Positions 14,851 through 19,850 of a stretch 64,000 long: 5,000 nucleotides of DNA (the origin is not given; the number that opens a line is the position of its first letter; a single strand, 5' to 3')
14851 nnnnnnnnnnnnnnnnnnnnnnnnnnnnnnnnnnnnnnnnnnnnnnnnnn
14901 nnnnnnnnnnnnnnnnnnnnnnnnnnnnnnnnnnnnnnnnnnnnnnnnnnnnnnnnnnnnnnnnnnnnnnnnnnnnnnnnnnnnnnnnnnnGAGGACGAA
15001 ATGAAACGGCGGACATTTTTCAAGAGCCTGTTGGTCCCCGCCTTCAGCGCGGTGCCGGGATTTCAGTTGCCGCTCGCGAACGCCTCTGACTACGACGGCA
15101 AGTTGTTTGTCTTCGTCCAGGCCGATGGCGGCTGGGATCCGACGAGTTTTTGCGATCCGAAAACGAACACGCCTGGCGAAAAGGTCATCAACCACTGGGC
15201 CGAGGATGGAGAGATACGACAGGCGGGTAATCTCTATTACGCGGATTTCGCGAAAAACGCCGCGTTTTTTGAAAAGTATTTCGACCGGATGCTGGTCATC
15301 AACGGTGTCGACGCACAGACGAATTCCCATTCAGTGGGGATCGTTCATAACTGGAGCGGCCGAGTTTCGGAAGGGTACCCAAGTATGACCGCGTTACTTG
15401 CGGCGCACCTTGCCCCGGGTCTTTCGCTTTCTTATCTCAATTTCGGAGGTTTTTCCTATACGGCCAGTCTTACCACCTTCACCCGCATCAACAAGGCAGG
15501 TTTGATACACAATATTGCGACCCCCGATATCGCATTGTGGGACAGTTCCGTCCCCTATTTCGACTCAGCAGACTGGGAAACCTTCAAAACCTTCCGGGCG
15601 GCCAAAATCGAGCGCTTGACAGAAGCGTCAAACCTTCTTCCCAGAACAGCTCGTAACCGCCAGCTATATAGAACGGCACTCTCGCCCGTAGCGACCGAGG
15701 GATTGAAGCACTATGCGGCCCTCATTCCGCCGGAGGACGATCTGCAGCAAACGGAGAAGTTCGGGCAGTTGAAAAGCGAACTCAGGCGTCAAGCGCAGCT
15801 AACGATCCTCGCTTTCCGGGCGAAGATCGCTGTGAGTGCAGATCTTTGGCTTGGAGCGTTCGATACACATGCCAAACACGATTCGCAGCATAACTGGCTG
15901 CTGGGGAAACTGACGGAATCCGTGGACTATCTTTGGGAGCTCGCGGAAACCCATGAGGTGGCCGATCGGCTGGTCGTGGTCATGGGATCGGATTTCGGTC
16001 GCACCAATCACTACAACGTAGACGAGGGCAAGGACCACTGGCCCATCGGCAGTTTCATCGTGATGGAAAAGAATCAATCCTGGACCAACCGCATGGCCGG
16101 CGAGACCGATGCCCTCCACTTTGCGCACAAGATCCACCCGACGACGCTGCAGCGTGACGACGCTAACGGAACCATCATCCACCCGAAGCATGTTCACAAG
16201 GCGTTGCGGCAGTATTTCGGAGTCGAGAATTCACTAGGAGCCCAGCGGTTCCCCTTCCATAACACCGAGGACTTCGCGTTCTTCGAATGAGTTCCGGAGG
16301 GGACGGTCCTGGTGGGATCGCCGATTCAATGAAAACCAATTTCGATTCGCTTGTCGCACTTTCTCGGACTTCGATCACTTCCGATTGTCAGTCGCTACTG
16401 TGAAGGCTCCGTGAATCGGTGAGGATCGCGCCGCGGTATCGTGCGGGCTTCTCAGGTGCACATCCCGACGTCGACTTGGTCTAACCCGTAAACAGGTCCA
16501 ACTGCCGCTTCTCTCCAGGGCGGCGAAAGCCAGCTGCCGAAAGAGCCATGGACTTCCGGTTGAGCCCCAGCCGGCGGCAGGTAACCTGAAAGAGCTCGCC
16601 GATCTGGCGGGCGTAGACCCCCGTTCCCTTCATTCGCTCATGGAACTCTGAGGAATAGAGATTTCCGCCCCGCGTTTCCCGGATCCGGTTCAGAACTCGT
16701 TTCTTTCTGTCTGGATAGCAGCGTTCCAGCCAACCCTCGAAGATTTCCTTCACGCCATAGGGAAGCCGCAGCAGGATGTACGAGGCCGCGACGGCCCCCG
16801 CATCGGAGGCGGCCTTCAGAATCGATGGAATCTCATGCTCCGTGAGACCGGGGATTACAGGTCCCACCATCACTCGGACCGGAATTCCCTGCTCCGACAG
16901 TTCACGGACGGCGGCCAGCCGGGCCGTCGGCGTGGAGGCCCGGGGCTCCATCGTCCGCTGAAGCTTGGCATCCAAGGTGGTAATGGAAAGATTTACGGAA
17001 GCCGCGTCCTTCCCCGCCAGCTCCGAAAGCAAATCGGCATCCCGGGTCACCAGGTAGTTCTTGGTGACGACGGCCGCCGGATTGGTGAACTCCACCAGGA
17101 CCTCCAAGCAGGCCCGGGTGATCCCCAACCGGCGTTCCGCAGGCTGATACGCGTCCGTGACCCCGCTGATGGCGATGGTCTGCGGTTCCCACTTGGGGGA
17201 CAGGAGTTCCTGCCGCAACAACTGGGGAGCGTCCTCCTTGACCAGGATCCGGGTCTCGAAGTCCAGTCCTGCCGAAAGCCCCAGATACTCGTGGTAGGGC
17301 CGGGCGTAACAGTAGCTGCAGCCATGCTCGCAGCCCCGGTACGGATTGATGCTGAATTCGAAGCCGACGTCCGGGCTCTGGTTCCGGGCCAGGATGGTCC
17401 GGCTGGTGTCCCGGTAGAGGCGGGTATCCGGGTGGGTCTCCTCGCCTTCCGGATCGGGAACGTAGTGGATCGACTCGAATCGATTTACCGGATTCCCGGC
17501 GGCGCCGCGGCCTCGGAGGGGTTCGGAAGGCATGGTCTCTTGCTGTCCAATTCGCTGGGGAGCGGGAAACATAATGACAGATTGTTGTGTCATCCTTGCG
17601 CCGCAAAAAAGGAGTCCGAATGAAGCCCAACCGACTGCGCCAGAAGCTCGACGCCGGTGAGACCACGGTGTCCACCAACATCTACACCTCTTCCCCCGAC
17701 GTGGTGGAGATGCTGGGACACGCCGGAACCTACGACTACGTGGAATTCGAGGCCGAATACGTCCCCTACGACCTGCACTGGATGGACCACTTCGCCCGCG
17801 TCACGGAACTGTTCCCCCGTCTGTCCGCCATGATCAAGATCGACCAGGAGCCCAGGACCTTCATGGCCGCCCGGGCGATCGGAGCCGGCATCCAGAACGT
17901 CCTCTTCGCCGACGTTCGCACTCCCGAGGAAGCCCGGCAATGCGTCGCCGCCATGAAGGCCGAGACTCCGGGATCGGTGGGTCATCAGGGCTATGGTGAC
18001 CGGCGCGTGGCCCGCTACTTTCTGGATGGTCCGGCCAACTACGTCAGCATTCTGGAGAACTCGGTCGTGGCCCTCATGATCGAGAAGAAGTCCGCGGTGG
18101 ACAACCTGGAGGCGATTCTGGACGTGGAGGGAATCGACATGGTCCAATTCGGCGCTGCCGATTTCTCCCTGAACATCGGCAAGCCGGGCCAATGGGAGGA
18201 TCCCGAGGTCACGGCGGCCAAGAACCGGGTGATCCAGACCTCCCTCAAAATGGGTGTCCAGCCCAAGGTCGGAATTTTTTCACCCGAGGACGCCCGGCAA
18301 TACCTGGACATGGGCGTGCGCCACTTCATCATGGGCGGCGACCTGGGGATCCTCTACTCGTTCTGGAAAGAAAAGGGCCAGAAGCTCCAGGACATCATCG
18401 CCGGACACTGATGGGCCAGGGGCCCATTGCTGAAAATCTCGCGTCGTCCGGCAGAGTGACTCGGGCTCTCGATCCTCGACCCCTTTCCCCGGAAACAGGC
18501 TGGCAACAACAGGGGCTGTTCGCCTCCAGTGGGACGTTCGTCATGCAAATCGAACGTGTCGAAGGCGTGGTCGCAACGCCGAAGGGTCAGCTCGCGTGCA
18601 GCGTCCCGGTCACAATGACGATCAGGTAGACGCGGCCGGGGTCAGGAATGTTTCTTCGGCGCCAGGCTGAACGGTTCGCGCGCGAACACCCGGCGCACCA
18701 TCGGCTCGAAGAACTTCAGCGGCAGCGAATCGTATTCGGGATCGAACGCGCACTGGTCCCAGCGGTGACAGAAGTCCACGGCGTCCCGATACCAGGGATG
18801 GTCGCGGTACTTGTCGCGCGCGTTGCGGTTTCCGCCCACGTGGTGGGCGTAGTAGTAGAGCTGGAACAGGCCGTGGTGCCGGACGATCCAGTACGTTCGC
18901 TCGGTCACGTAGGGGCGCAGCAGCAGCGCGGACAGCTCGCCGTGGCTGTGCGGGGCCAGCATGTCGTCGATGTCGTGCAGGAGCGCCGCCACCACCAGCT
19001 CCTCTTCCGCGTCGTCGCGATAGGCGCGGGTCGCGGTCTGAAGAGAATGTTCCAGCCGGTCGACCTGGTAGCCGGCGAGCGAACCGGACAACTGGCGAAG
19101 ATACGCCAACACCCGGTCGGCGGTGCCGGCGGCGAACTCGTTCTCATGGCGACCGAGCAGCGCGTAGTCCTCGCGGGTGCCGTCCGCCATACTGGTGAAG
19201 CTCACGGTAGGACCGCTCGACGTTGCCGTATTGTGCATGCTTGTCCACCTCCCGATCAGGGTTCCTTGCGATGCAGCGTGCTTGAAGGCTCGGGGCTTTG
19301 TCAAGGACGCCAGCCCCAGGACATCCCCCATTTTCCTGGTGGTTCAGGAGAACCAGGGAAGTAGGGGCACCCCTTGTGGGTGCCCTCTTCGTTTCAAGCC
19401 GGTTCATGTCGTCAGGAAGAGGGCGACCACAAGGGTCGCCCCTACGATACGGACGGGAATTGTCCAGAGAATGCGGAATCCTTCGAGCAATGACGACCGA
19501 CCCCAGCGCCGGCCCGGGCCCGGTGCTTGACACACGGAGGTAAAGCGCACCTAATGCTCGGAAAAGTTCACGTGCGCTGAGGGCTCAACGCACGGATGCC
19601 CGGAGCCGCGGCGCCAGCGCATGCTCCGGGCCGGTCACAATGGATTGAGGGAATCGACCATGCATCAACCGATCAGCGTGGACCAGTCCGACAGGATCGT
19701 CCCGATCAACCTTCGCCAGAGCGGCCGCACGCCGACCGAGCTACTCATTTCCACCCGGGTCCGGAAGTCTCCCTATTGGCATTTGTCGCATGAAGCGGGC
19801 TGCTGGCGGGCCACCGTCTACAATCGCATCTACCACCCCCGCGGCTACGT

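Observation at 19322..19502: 180-bp repeat with an internal 85-bp palindrome, found only in divergent promoter regions (two full copies and one half copy)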

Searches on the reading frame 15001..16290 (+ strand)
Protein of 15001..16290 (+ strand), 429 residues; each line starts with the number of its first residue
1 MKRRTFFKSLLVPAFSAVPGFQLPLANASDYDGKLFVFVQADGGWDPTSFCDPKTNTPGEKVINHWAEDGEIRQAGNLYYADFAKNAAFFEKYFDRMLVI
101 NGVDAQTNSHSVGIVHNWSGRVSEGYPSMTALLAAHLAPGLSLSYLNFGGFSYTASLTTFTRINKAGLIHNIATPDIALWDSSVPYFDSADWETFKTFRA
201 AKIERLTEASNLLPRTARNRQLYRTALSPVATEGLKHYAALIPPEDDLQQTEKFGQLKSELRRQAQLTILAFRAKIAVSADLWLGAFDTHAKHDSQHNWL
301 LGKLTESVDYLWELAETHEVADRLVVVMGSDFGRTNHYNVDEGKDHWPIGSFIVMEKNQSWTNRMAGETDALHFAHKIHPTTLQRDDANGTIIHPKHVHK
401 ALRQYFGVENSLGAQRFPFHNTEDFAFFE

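Call 89: search_protein_families(library=pfam, proteins=[window:15001-16290:+], max_evalue=0.0001)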
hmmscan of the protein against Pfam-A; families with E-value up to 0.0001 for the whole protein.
window:15001-16290:+ (429 aa): 1 family
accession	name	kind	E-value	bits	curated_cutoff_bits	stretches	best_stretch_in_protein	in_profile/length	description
PF07394.17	DUF1501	-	1.2e-15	58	27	1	264-395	229-360/390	Protein of unknown function (DUF1501)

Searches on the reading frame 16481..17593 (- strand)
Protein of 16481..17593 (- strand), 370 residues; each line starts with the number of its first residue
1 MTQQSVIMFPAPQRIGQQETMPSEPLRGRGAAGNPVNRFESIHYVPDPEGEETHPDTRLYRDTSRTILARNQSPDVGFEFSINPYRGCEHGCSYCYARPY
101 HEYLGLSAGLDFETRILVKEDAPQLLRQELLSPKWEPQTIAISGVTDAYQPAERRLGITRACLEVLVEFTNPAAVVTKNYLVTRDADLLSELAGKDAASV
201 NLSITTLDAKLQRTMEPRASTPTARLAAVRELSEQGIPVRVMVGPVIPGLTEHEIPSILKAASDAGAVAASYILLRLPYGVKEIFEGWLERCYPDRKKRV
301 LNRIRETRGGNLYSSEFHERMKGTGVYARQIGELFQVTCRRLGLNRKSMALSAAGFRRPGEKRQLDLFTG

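Call 89: search_protein_families(library=pfam, proteins=[window:16481-17593:-], max_evalue=0.0001)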
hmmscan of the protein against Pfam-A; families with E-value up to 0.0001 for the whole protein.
window:16481-17593:- (370 aa): 1 family
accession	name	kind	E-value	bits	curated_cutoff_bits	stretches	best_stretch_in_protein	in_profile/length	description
PF04055.27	Radical_SAM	-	2.4e-16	60.8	29.5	1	82-260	1-164/166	Radical SAM superfamily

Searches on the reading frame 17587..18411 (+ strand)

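Call 89: search_protein_families(library=pfam, proteins=[window:17587-18411:+], max_evalue=0.0001)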
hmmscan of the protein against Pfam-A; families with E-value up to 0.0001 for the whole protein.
window:17587-18411:+ (274 aa): 1 family
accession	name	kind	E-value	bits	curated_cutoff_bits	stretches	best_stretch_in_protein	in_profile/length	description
PF03328.21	HpcH_HpaI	-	1.9e-18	67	25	1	80-251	61-213/221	HpcH/HpaI aldolase/citrate lyase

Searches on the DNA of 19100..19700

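Call 13: search_rna_families(source=window, start=19100, end=19700, threshold=evalue, max_evalue=10)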
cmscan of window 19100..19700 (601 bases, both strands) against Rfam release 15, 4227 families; matches with E-value up to 10: 10.
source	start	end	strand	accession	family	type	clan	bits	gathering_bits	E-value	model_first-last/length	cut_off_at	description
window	19364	19442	+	RF03844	mir-3190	Gene; miRNA;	-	25.5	81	0.07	1-77/77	no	mir-3190 microRNA precursor family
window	19364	19442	-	RF03844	mir-3190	Gene; miRNA;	-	25.1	81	0.084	1-77/77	no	mir-3190 microRNA precursor family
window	19365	19441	+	RF04030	mir-6096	Gene; miRNA;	-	22.8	100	0.032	1-85/85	no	mir-6096 microRNA precursor family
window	19363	19443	+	RF00883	MIR820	Gene; miRNA;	-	22.5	196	0.2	1-191/191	no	MIR820 microRNA precursor family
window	19365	19441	+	RF00665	mir-290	Gene; miRNA;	CL00096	20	51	0.26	1-70/70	no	mir-290 microRNA precursor family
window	19371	19435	+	RF04240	mir-4716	Gene; miRNA;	-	18.9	76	0.4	1-84/84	no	mir-4716 microRNA precursor family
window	19272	19342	-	RF00659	mir-365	Gene; miRNA;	-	17.4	62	1.2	1-86/86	no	mir-365 microRNA precursor family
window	19322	19368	-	RF03602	mir-8250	Gene; miRNA;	-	15.7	80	5.5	1-60/60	no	mir-8250 microRNA precursor family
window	19285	19338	-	RF03930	mir-1909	Gene; miRNA;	-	15.2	80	4.6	1-72/72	no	mir-1909 microRNA precursor family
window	19413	19501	-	RF02233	sX14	Gene; sRNA;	-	14.2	80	4.4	1-92/92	no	Xanthomonas sRNA sX14/Xoo3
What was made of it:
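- Tried and rejected: At E <= 10 around copy A only weak miRNA-hairpin and sX14 hits appeared, which are artefacts of the palindrome (call 13).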
